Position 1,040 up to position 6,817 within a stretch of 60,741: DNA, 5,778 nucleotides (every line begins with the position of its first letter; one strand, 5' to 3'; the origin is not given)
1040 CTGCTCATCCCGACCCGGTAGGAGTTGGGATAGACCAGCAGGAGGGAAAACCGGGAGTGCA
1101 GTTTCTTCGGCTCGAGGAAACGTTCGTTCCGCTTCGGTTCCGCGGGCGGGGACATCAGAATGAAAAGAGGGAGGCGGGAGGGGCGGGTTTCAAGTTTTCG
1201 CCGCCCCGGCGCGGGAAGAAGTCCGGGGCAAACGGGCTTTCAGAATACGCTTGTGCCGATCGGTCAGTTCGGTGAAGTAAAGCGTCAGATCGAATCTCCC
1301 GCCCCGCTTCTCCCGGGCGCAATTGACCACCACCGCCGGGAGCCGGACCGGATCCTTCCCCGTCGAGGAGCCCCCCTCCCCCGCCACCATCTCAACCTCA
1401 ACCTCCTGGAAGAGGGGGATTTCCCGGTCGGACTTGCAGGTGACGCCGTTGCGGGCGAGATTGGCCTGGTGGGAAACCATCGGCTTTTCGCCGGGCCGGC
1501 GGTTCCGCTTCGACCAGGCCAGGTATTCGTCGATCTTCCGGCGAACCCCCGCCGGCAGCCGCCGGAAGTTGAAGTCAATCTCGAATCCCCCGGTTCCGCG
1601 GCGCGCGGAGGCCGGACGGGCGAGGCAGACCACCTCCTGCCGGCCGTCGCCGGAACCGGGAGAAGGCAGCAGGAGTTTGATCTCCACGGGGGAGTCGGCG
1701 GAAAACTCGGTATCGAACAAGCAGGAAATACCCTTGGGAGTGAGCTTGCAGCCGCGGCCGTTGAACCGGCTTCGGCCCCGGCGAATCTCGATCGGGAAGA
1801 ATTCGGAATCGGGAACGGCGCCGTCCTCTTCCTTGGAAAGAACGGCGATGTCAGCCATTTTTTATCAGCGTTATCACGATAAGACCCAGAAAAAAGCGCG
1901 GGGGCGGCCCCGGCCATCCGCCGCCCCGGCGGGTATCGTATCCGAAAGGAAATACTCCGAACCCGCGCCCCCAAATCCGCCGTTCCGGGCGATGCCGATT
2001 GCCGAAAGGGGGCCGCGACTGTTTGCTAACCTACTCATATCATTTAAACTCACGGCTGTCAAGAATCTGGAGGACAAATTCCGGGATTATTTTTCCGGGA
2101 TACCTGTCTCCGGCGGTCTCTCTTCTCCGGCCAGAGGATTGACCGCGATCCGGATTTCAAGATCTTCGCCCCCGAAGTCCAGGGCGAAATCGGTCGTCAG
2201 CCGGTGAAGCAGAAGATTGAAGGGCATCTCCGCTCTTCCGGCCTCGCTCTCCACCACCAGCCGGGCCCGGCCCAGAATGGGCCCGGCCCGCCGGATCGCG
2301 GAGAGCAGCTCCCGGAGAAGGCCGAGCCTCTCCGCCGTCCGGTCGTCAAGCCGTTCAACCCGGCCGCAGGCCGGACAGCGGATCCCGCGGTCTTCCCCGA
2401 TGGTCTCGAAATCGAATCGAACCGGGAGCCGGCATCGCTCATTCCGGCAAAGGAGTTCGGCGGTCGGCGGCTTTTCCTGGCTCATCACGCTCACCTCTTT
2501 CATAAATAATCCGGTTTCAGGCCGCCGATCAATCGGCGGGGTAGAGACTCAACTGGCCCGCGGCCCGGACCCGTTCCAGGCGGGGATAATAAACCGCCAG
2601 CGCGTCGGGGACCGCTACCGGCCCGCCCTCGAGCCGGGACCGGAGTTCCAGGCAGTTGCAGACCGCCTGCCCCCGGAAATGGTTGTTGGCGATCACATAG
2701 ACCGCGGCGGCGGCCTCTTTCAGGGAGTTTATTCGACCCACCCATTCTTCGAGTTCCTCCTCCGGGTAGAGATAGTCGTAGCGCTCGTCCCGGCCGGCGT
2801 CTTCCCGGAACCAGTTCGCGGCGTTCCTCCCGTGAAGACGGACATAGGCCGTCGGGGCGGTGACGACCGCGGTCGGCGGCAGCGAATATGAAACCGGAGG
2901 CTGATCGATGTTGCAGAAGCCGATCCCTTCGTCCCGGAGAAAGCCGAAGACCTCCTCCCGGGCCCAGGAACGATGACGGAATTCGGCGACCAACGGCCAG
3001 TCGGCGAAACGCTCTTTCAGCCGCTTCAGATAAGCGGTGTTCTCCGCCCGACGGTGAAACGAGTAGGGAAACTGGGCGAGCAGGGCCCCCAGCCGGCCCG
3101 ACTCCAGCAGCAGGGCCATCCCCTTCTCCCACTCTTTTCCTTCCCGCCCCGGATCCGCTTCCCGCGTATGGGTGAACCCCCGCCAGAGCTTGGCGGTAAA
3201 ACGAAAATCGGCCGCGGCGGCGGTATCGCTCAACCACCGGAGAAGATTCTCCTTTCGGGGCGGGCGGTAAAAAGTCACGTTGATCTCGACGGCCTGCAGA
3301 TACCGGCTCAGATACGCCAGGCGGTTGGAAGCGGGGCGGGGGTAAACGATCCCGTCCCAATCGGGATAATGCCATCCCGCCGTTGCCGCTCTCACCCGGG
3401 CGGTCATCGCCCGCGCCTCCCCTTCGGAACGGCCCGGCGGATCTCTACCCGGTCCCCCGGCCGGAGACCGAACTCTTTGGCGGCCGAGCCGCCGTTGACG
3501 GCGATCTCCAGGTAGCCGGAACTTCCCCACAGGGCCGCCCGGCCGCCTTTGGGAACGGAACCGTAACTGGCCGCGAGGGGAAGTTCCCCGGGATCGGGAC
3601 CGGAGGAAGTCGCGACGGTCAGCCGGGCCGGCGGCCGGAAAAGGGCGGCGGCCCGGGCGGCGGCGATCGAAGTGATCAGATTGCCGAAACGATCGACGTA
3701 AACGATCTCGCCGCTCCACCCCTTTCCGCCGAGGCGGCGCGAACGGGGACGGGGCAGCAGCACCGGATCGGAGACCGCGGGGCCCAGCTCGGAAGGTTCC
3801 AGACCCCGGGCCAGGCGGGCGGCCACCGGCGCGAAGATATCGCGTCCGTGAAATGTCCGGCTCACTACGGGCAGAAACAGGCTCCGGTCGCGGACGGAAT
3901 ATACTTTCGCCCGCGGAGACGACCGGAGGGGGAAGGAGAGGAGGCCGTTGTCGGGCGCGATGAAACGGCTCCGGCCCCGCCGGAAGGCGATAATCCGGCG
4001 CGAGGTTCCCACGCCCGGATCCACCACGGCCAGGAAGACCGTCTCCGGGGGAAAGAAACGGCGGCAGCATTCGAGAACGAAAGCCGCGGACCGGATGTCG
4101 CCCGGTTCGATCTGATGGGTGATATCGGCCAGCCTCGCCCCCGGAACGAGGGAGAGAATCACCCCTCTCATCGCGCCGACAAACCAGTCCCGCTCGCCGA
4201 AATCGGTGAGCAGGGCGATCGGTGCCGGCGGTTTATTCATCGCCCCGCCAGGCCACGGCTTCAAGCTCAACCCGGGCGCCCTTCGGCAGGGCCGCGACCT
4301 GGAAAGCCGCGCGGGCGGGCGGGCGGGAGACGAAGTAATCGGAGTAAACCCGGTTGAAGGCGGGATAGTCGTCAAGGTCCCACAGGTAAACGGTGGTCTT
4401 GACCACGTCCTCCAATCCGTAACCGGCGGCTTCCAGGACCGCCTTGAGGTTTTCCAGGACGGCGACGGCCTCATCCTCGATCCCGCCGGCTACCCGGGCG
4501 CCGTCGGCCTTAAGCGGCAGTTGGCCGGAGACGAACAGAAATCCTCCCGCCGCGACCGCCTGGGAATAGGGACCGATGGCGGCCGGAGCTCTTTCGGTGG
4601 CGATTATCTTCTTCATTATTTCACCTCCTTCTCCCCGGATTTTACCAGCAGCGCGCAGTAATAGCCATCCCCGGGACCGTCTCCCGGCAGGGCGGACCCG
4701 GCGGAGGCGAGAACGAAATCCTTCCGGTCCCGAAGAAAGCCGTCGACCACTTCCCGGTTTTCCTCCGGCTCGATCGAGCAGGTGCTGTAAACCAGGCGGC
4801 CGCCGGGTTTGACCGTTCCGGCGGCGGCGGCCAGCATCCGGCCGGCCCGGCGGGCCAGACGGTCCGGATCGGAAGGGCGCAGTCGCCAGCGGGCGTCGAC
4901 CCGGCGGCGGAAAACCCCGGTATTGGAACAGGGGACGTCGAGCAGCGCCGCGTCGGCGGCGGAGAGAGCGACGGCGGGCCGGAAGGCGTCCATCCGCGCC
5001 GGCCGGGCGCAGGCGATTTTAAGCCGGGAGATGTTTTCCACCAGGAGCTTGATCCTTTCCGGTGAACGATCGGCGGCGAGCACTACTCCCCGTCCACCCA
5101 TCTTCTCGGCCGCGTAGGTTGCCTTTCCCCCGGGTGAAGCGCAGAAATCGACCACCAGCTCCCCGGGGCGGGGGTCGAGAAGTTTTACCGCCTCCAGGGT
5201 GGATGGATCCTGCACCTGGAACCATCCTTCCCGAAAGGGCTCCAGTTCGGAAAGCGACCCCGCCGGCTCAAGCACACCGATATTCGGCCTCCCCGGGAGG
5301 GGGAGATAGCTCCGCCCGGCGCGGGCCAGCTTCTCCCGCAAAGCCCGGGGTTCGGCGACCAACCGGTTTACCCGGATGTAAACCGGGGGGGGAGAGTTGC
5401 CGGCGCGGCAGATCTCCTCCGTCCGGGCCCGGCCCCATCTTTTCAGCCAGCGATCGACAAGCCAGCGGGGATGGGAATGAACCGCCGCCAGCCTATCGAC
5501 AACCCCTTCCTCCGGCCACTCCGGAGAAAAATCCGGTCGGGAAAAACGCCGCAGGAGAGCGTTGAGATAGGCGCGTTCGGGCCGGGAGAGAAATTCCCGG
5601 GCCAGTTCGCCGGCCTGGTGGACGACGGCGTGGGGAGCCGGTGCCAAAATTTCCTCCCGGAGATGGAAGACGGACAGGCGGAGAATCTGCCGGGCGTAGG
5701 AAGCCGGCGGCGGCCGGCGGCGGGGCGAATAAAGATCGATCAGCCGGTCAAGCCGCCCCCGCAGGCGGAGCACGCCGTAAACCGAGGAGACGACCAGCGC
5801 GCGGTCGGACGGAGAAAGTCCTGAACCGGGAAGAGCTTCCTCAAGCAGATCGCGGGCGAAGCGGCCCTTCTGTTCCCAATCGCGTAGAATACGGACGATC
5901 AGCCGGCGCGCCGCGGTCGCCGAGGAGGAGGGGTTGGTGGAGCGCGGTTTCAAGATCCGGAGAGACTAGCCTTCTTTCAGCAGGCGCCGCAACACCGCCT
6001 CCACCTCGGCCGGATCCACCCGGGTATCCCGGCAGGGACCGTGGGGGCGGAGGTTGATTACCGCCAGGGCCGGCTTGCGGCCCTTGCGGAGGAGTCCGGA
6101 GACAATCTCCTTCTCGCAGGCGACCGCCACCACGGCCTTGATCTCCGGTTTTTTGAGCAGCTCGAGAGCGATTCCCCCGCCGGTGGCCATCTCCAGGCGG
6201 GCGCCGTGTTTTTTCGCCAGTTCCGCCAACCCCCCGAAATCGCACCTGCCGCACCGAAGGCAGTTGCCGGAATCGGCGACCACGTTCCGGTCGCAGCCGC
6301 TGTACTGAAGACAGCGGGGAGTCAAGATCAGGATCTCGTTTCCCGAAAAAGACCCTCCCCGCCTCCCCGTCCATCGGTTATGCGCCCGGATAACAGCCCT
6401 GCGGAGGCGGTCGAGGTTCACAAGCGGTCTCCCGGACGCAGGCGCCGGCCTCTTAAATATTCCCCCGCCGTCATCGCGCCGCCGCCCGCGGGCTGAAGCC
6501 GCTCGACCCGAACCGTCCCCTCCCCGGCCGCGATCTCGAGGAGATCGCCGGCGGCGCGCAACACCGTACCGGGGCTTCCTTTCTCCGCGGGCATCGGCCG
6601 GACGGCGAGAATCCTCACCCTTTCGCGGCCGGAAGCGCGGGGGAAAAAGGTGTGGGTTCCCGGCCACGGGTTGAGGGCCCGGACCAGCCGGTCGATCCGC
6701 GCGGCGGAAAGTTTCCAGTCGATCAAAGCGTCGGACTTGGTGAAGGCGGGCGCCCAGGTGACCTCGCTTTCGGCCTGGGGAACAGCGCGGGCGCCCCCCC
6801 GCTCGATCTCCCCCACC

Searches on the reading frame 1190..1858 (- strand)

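Call 62: search_protein_families(library=pfam, proteins=[window:1190-1858:-], max_evalue=0.00001)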
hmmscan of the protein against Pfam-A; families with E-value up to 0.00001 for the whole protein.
window:1190-1858:- (222 aa): 1 family
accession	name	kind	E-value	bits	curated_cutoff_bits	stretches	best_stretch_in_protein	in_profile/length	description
PF07238.19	PilZ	-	1.7e-08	35.2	22.5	0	125-208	21-98/102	PilZ domain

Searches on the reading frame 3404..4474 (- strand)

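Call 62: search_protein_families(library=pfam, proteins=[window:3404-4474:-], max_evalue=0.00001)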
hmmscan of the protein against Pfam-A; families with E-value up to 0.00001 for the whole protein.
window:3404-4474:- (356 aa): 2 families
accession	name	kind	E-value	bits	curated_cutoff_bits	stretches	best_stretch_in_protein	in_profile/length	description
PF01887.21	SAM_HAT_N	-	3.1e-50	170.1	26.3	1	86-231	1-145/145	SAM hydroxide adenosyltransferase N-terminal domain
PF20257.3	SAM_HAT_C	-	2.6e-22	79.4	25.5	1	255-344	1-84/84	SAM hydroxide adenosyltransferase C-terminal domain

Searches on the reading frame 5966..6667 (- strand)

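Call 62: search_protein_families(library=pfam, proteins=[window:5966-6667:-], max_evalue=0.00001)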
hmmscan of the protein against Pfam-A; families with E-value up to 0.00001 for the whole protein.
window:5966-6667:- (233 aa): 1 family
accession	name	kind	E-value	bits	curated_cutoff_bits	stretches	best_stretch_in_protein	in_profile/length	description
PF01976.22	DUF116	-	2.1e-33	115.4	25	1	86-225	15-154/155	Protein of unknown function DUF116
